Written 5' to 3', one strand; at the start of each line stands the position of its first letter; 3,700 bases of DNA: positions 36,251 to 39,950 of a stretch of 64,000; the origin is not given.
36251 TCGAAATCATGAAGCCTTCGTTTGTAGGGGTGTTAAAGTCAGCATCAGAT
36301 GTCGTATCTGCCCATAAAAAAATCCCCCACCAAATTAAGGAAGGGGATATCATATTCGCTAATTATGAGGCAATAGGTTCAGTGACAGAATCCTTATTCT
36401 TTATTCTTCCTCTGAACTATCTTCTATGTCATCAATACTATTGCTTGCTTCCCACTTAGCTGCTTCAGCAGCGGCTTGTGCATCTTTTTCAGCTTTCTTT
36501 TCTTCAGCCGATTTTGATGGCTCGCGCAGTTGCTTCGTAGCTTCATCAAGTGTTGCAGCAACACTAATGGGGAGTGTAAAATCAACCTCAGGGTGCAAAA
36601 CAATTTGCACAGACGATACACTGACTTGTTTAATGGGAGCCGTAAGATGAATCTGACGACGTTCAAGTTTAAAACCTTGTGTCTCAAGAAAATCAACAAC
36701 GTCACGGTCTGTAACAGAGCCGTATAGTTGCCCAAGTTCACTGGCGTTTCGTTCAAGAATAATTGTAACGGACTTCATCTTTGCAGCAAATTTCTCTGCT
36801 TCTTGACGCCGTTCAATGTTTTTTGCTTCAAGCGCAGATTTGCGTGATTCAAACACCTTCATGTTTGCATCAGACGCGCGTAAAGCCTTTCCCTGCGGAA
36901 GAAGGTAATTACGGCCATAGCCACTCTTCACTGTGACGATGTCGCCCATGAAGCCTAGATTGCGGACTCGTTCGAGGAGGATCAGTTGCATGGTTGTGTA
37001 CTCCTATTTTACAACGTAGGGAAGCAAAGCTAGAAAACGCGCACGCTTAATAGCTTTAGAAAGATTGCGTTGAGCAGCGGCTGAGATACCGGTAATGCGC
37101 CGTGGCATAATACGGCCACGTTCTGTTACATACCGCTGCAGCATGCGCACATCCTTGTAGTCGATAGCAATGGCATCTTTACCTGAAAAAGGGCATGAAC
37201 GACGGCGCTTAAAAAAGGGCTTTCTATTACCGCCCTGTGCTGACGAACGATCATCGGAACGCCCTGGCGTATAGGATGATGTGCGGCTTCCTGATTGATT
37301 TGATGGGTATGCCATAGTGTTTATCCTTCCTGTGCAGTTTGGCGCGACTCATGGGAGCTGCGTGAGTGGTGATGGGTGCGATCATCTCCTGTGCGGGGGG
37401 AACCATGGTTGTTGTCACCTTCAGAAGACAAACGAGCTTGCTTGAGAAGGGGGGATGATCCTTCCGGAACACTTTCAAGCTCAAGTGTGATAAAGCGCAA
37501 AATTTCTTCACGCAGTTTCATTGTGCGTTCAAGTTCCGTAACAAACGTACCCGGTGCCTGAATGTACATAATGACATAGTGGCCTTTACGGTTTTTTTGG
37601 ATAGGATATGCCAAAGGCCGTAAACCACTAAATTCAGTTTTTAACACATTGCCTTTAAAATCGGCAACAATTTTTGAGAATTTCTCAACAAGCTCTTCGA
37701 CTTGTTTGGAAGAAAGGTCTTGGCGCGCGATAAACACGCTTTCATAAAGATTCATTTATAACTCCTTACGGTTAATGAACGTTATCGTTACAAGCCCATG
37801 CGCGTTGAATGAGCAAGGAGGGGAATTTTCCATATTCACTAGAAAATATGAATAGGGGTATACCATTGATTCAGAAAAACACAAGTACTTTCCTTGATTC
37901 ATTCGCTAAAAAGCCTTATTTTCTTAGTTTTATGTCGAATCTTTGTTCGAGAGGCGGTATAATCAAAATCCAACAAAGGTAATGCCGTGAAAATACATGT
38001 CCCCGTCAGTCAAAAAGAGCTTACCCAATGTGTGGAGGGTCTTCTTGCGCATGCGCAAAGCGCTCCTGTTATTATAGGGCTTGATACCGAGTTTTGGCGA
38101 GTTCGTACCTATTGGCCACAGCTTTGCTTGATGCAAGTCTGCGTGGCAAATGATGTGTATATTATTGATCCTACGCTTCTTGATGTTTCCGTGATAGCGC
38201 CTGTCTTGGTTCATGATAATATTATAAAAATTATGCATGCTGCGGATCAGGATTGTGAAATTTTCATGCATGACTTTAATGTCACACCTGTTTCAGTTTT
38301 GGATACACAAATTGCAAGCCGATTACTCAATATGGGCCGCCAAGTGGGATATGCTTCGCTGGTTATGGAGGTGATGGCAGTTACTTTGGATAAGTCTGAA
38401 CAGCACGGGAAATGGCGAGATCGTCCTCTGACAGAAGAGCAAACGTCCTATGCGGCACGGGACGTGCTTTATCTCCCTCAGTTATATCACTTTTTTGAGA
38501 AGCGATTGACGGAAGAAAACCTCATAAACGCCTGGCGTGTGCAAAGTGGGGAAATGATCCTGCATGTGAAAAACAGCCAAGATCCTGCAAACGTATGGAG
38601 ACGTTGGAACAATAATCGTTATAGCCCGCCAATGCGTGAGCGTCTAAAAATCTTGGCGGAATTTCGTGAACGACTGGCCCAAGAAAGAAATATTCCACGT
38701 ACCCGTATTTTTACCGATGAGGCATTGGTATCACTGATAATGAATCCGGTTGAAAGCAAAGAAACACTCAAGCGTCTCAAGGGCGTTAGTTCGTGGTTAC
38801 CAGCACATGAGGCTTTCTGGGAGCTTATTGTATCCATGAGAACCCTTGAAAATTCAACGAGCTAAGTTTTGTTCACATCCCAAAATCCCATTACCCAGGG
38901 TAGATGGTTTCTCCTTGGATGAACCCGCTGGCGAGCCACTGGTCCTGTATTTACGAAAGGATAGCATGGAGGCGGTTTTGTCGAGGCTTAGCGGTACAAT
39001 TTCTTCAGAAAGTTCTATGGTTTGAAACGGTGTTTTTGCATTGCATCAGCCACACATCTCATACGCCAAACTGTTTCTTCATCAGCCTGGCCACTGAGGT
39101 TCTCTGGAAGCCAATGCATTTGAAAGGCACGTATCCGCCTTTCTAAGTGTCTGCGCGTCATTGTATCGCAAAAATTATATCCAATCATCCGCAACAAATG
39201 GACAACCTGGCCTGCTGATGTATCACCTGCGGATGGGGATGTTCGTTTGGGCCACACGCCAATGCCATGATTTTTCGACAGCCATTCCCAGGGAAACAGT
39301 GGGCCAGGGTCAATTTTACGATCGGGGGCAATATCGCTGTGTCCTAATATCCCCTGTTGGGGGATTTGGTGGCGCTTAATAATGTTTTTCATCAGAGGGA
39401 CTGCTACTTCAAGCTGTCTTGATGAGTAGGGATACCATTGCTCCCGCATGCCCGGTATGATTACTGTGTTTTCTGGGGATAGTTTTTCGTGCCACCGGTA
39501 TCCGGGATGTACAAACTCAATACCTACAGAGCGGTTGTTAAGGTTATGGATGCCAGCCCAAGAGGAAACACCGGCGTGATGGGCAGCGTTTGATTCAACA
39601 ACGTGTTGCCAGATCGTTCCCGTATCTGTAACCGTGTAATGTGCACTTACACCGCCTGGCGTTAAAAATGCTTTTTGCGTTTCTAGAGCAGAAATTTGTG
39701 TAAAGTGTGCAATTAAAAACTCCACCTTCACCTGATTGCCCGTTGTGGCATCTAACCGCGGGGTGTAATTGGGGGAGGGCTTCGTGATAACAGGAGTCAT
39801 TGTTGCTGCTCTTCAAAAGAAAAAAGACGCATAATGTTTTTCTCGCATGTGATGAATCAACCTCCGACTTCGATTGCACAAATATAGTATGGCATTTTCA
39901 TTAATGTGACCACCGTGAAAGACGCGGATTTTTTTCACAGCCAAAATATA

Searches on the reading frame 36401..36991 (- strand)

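Call 27: search_protein_families(library=pfam, proteins=[window:36401-36991:-], max_evalue=0.00001)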
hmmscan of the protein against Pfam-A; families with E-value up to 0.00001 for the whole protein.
window:36401-36991:- (196 aa): 2 families
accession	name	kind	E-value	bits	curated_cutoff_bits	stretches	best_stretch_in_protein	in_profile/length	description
PF03948.19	Ribosomal_L9_C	-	2.8e-21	76.2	23.2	1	63-145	1-85/86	Ribosomal protein L9, C-terminal domain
PF01281.25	Ribosomal_L9_N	-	1.6e-20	72.8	20.7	1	1-47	1-47/47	Ribosomal protein L9, N-terminal domain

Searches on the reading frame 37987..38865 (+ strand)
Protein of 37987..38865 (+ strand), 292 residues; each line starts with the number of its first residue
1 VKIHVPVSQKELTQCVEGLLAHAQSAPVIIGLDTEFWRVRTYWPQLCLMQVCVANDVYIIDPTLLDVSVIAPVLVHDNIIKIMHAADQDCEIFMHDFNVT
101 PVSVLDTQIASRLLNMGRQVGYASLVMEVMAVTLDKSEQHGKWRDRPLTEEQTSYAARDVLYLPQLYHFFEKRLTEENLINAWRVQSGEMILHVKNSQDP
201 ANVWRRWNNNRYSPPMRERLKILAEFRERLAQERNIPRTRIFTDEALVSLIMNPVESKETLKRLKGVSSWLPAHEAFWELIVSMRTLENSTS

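Call 27: search_protein_families(library=pfam, proteins=[window:37987-38865:+], max_evalue=0.00001)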
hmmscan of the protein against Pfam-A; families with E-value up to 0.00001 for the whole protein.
window:37987-38865:+ (292 aa): 2 families
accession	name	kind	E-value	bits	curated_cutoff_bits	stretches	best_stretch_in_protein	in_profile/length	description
PF01612.26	DNA_pol_A_exo1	-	1.6e-39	135.9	23.6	1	14-174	12-172/173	3'-5' exonuclease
PF00570.28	HRDC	-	3.3e-09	37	23.8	1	218-270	3-55/68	HRDC domain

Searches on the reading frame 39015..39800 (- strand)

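Call 27: search_protein_families(library=pfam, proteins=[window:39015-39800:-], max_evalue=0.00001)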
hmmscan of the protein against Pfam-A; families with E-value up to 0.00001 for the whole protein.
window:39015-39800:- (261 aa): 1 family
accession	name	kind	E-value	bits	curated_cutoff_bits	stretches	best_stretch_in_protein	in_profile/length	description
PF01510.30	Amidase_2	-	6.4e-26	91.7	26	1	25-167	4-131/131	N-acetylmuramoyl-L-alanine amidase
